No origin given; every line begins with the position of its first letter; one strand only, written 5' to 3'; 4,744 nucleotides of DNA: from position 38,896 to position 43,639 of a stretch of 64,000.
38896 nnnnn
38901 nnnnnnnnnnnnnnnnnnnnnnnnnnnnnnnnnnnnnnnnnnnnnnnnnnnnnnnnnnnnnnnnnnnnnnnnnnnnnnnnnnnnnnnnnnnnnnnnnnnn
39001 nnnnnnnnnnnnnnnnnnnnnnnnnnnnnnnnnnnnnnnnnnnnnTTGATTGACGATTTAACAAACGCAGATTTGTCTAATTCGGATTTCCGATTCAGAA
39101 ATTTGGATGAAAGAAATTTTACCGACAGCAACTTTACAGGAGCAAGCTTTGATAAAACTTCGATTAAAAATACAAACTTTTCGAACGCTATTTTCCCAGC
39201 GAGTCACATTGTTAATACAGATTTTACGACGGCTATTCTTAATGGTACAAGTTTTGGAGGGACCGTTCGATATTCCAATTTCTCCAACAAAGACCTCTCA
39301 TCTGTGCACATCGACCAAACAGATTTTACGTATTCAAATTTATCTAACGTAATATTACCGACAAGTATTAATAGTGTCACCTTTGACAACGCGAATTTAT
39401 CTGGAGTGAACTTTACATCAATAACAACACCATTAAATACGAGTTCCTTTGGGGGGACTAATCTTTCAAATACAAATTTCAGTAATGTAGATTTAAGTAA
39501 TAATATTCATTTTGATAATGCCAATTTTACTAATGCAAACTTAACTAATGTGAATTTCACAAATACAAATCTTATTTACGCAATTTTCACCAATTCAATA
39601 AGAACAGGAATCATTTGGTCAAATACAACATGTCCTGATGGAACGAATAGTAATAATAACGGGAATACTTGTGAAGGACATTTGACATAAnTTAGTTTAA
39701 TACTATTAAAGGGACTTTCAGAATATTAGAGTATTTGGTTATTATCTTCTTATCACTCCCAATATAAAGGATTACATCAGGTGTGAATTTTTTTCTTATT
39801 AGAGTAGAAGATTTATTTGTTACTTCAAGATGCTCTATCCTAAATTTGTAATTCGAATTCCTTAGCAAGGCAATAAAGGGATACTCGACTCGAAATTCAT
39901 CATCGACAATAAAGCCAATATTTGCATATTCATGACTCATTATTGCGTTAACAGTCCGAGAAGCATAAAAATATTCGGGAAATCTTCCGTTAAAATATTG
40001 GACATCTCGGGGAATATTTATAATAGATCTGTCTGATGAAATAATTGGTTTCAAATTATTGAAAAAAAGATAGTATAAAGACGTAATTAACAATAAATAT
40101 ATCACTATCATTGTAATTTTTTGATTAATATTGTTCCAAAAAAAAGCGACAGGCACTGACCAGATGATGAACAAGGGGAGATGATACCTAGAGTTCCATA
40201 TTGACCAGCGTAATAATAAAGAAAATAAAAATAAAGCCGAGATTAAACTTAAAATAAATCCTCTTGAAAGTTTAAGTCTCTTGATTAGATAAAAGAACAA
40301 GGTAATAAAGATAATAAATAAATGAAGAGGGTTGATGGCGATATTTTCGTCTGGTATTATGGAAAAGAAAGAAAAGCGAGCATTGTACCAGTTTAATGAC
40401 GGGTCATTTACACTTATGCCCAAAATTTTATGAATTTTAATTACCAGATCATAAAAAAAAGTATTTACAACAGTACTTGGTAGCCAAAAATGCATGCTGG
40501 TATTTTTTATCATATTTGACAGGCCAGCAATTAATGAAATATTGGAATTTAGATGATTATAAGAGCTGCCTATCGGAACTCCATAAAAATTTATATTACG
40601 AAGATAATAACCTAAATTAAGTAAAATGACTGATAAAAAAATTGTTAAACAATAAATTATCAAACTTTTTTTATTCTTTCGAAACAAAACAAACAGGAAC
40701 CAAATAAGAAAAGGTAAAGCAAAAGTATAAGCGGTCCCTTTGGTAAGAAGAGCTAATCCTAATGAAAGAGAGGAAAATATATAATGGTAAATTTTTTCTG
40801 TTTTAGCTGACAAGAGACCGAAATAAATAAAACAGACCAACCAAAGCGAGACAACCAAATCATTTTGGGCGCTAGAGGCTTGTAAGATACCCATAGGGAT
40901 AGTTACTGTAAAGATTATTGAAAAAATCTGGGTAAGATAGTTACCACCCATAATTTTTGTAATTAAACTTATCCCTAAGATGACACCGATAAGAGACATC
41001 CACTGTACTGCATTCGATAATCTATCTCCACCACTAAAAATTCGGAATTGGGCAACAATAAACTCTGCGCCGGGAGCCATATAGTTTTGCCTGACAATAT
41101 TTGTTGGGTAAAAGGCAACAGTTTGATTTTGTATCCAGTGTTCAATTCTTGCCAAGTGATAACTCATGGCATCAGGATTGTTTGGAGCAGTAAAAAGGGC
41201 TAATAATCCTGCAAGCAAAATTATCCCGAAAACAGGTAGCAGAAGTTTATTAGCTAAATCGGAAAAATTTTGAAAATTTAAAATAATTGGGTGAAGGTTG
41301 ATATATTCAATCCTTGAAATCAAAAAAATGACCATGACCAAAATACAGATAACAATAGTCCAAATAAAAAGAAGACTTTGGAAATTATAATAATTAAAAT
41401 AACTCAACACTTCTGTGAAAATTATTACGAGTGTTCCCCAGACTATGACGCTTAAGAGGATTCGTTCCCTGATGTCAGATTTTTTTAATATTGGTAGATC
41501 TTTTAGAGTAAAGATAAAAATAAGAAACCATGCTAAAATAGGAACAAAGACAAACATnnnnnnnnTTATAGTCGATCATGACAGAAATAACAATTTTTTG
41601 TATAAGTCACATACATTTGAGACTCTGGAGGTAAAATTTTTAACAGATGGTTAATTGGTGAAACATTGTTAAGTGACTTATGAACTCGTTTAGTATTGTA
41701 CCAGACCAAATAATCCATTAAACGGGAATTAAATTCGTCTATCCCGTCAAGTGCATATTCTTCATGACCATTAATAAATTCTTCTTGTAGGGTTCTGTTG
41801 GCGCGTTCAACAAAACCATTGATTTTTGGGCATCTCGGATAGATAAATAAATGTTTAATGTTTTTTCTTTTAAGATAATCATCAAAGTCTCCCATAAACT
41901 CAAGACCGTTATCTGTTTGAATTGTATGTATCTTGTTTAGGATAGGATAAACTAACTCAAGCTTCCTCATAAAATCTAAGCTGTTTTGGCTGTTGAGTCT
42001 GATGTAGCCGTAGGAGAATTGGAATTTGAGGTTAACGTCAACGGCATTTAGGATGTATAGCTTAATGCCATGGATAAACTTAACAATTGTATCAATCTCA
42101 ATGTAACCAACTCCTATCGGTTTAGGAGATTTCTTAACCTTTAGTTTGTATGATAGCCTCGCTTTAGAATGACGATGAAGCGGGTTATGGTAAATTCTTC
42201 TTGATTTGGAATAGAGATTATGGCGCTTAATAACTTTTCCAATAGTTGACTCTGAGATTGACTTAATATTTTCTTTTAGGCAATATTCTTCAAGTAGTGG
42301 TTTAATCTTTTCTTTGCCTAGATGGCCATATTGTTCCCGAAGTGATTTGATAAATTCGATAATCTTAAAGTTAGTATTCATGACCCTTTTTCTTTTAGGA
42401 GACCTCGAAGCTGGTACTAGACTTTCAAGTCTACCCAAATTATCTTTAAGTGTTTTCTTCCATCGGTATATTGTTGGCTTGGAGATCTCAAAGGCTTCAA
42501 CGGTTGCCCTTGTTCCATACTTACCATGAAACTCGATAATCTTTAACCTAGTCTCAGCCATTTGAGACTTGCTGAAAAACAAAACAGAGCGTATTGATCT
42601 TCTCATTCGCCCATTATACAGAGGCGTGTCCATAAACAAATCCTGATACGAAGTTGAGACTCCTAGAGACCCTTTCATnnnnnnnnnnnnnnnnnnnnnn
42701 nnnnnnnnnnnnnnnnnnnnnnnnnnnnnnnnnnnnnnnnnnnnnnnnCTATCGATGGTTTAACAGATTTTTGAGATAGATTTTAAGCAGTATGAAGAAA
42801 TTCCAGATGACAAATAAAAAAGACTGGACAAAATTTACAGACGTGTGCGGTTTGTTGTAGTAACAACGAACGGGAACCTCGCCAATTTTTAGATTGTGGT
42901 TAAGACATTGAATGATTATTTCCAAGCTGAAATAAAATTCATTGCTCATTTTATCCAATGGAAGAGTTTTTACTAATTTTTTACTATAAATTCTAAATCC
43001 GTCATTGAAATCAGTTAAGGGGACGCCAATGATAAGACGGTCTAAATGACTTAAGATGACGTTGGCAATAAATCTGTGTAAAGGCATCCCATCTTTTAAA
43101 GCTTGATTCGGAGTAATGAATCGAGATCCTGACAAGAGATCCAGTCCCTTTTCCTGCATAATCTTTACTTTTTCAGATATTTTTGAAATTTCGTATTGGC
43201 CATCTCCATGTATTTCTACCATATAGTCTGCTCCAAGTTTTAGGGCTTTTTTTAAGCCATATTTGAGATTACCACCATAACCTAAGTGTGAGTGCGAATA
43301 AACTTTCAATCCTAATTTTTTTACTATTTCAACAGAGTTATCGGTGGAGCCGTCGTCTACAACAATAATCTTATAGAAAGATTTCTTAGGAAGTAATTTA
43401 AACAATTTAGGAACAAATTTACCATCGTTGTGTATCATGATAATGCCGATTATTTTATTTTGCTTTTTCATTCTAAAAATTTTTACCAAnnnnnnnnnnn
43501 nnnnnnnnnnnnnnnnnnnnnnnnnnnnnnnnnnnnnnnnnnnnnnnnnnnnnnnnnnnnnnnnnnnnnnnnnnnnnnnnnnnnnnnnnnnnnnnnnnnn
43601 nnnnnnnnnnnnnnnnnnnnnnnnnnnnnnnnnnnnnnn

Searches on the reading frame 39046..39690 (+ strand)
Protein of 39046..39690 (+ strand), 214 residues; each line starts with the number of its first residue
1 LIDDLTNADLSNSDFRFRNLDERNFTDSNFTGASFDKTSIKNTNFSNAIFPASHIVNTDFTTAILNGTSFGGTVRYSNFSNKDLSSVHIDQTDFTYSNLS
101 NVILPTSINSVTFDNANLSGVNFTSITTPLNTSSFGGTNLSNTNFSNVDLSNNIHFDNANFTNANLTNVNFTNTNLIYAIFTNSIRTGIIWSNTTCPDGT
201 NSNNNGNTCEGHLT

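Call 67: search_protein_families(library=pfam, proteins=[window:39046-39690:+], max_evalue=0.001)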
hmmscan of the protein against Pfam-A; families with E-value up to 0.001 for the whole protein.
window:39046-39690:+ (214 aa): 4 families
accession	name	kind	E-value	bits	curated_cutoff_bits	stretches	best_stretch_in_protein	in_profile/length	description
PF00805.28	Pentapeptide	-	4.6e-25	87.2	20.2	2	156-183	3-30/40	Pentapeptide repeats (8 copies)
PF13599.13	Pentapeptide_4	-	1.8e-18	66.8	38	3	6-70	9-73/78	Pentapeptide repeat region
PF13576.12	Pentapeptide_3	-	7.7e-14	52.1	27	2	135-176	1-44/48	Pentapeptide repeats (9 copies)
PF23894.2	LD_SV2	-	0.0001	23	29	0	10-68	27-85/92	SV2A/B/C luminal domain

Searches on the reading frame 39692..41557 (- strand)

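Call 17: search_protein_families(library=pfam, proteins=[window:39692-41557:-], max_evalue=0.001)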
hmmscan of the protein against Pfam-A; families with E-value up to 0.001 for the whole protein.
window:39692-41557:- (621 aa): 1 family
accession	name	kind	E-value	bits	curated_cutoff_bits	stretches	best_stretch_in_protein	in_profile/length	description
PF13231.12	PMT_2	-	1.4e-06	29.1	26.1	1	172-312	15-155/160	Dolichyl-phosphate-mannose-protein mannosyltransferase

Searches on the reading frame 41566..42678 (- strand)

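Call 30: search_protein_families(library=pfam, proteins=[window:41566-42678:-], max_evalue=0.001)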
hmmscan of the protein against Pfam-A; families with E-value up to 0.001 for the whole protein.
window:41566-42678:- (370 aa): 5 families
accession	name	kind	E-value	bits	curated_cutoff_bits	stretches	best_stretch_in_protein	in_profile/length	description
PF13683.12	rve_3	-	5.7e-14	52.1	26.5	1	273-341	2-67/67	Integrase core domain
PF13333.12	rve_2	-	5e-06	27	22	1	296-344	6-51/56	Integrase core domain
PF13565.12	HTH_32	-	5.1e-06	27.4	33.7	1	69-149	1-72/73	Homeodomain-like domain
PF13518.12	HTH_28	-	0.00015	22.2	25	1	44-95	2-52/52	Helix-turn-helix domain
PF13384.12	HTH_23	-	0.00035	20.8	24.6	0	42-78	5-42/50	Homeodomain-like domain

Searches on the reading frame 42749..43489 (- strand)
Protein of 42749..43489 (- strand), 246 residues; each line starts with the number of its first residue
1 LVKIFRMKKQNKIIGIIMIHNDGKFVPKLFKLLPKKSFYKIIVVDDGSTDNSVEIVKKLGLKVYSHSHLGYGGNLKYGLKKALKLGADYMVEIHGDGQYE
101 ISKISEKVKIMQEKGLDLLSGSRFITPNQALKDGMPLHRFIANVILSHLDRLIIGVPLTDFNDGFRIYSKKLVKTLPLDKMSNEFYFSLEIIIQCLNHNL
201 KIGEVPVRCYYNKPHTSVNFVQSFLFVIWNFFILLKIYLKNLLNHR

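Call 67: search_protein_families(library=pfam, proteins=[window:42749-43489:-], max_evalue=0.001)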
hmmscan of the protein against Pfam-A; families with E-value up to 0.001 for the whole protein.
window:42749-43489:- (246 aa): 1 family
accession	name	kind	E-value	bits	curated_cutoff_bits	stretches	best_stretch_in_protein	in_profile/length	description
PF00535.33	Glycos_transf_2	-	1.6e-16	61.1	23.3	1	16-174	3-165/168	Glycosyl transferase family 2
